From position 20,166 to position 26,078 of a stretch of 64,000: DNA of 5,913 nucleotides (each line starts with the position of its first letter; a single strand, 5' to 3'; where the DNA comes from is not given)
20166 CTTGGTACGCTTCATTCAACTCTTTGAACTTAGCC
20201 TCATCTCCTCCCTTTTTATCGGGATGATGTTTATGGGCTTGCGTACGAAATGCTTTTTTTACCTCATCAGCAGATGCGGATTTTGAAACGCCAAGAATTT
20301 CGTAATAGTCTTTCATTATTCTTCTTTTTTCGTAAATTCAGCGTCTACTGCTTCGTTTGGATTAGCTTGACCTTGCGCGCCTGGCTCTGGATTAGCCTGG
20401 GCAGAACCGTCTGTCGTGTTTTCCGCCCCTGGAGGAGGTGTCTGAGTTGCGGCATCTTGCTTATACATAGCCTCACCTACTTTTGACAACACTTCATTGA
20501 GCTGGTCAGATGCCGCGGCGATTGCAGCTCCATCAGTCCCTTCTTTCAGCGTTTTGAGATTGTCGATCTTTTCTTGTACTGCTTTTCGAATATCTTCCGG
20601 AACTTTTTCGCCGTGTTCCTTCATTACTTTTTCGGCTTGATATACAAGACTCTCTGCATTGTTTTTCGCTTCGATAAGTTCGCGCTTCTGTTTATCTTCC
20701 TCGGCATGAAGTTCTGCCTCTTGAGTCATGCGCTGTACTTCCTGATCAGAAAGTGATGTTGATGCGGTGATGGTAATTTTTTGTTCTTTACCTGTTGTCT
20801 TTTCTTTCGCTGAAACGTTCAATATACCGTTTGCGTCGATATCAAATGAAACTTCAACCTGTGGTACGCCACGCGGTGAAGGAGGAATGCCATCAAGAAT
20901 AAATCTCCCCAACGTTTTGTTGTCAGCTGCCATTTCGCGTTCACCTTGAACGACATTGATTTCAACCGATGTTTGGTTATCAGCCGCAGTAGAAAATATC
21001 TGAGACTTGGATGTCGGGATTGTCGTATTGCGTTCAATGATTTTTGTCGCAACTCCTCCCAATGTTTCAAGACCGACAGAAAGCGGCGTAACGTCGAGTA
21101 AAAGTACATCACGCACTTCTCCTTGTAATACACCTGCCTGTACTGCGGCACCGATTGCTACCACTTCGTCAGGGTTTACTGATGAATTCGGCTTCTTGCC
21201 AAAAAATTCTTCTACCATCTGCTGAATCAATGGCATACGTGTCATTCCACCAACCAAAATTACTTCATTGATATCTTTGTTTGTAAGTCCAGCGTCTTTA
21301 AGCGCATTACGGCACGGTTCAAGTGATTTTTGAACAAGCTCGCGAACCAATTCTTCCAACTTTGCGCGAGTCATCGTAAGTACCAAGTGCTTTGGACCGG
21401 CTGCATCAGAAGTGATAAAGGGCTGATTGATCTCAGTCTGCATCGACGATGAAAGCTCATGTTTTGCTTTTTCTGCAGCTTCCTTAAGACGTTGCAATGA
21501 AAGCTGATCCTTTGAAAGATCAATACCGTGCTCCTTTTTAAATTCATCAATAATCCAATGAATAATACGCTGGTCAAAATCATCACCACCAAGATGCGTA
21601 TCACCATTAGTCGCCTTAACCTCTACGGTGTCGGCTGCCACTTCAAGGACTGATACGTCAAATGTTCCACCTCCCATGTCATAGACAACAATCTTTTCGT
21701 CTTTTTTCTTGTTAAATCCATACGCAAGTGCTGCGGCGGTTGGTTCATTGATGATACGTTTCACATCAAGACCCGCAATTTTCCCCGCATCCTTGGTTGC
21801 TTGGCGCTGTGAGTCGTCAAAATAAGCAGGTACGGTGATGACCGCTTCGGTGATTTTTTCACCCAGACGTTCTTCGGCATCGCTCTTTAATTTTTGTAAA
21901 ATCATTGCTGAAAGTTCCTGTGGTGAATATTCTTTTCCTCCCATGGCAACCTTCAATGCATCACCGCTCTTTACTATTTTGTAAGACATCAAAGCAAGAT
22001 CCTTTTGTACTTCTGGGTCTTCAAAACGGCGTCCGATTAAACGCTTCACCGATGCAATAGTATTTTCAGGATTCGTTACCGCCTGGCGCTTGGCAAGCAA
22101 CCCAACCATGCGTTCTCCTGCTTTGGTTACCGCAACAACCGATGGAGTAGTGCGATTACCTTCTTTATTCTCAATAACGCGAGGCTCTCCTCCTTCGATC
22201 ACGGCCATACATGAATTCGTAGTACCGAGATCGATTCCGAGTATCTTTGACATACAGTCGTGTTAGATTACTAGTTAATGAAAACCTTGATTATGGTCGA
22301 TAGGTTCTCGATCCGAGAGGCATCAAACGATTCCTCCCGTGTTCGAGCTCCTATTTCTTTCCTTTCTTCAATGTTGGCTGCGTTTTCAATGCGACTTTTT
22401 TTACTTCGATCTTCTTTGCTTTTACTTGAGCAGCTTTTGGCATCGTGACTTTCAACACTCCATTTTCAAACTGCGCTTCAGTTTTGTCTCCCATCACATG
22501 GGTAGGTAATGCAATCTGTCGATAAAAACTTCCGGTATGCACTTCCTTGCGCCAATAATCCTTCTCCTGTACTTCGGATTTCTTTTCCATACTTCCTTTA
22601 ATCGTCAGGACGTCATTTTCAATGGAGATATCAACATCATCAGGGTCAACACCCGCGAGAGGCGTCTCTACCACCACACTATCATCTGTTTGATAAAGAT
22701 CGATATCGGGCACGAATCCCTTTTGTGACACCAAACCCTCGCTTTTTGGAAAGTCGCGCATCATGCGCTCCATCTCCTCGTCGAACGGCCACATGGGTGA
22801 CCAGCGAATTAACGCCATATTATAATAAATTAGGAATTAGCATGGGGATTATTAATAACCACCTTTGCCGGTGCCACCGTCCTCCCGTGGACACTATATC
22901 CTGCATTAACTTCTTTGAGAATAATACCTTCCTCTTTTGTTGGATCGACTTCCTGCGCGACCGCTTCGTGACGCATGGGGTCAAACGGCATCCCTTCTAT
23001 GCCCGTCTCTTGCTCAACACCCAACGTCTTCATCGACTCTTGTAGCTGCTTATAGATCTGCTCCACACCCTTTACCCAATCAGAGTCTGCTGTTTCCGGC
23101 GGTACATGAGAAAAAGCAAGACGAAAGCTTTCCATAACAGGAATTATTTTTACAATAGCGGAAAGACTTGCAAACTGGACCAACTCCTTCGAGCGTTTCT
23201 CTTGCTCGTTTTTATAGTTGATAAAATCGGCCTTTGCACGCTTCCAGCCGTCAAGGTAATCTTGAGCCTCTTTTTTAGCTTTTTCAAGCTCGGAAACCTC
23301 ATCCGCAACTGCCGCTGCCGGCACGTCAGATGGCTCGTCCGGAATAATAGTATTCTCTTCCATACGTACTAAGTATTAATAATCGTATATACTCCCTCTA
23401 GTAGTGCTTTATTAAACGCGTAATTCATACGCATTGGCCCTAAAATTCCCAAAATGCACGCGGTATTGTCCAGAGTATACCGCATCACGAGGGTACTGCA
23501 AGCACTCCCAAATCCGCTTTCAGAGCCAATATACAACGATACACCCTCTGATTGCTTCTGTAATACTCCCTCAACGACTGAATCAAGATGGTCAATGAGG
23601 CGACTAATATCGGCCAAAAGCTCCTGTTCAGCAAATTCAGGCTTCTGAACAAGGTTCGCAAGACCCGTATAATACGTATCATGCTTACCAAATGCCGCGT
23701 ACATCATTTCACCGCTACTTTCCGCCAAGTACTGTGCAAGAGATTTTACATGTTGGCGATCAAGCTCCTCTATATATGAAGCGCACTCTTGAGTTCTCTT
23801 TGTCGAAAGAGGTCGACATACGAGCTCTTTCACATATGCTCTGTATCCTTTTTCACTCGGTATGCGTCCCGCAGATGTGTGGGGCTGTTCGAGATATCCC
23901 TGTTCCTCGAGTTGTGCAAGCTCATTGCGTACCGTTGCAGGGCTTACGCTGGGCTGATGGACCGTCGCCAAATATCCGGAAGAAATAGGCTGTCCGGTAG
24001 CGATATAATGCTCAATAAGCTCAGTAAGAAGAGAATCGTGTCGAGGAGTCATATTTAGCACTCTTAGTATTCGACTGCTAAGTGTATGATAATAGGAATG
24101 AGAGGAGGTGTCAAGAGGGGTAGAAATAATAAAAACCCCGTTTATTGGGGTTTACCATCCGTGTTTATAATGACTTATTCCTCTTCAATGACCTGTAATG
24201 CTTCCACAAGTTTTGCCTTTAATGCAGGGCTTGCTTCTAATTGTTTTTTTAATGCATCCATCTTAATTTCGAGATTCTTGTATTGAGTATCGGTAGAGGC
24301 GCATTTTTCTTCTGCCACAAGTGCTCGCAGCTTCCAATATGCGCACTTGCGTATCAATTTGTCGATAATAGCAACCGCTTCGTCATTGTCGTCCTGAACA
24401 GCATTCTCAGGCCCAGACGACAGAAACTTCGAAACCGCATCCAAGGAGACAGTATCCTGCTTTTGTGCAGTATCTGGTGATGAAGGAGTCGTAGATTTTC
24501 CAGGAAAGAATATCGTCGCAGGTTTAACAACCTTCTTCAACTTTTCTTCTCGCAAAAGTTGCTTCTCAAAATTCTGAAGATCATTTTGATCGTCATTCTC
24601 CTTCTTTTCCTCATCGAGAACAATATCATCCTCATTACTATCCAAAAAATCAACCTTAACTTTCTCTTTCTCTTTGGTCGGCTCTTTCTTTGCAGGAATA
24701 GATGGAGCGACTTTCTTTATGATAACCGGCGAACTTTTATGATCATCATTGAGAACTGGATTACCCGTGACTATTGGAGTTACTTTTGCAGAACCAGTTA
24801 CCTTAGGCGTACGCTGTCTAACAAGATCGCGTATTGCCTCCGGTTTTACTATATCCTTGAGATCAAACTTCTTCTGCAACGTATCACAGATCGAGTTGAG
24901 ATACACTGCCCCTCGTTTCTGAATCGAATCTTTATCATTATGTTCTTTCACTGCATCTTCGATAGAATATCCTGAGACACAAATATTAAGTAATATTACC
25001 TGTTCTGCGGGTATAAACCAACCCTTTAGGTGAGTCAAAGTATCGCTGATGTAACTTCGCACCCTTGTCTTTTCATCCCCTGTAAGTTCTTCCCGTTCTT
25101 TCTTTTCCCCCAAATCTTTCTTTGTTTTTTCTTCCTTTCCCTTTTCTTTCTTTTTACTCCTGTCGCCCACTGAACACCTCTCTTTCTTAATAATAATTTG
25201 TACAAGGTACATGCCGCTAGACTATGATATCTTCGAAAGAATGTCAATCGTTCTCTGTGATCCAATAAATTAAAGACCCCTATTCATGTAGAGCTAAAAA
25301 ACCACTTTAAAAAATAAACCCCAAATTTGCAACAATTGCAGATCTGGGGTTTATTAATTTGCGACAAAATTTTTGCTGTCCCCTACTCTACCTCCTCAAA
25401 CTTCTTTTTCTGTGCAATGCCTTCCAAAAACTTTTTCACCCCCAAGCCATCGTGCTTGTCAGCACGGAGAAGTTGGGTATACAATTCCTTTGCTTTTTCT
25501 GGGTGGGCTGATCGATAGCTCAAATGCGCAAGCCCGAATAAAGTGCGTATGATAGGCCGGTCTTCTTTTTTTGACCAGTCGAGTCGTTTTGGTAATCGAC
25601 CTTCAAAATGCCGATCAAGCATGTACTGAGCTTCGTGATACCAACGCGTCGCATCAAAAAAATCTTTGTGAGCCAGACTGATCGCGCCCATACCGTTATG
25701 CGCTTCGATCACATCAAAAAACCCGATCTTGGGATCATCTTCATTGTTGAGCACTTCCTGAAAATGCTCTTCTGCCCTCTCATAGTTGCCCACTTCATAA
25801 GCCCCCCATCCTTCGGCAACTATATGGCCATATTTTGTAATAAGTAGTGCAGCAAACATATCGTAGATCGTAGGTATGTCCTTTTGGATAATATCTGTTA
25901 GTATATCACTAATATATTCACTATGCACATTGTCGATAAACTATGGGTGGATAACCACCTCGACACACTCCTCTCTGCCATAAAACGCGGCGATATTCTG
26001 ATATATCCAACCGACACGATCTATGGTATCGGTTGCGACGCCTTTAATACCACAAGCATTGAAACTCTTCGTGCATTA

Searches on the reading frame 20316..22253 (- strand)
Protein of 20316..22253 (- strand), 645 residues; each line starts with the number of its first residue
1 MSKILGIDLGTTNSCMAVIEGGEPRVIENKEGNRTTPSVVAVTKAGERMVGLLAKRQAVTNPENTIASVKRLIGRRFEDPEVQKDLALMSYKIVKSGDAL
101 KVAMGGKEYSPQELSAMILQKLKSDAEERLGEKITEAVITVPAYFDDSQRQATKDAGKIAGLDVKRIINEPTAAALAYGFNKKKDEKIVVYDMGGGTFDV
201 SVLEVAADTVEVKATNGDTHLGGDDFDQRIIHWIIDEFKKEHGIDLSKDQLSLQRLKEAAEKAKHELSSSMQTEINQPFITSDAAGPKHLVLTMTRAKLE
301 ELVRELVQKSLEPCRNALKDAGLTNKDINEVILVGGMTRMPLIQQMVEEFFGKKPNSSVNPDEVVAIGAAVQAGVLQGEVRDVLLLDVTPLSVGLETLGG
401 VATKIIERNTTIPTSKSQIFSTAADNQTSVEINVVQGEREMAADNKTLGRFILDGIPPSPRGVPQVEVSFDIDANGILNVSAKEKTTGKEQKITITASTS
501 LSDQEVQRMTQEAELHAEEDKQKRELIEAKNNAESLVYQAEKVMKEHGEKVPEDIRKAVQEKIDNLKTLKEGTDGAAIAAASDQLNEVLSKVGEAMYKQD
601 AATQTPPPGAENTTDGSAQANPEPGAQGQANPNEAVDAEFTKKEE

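Call 89: search_protein_families(library=pfam, proteins=[window:20316-22253:-], max_evalue=0.00001)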
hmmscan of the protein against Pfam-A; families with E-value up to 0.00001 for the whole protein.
window:20316-22253:- (645 aa): 2 families
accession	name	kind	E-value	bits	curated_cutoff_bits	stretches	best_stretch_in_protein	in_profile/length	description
PF00012.26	HSP70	-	8.7e-262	870.1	20.6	1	4-598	1-599/599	Hsp70 protein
PF06723.19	MreB_Mbl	-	2.9e-19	69.5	27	1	117-370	76-316/327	MreB/Mbl protein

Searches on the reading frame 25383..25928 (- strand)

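Call 66: search_protein_families(library=pfam, proteins=[window:25383-25928:-], max_evalue=0.001)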
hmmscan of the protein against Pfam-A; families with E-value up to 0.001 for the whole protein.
window:25383-25928:- (181 aa): 3 families
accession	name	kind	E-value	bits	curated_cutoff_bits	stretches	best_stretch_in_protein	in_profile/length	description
PF07719.23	TPR_2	-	1.9e-10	40.5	27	0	39-61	7-29/34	Tetratricopeptide repeat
PF13424.12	TPR_12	-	2.4e-05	24.9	30.1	0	126-158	44-76/77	Tetratricopeptide repeat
PF13176.12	TPR_7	-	0.00075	19.9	27.9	0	129-161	1-33/36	Tetratricopeptide repeat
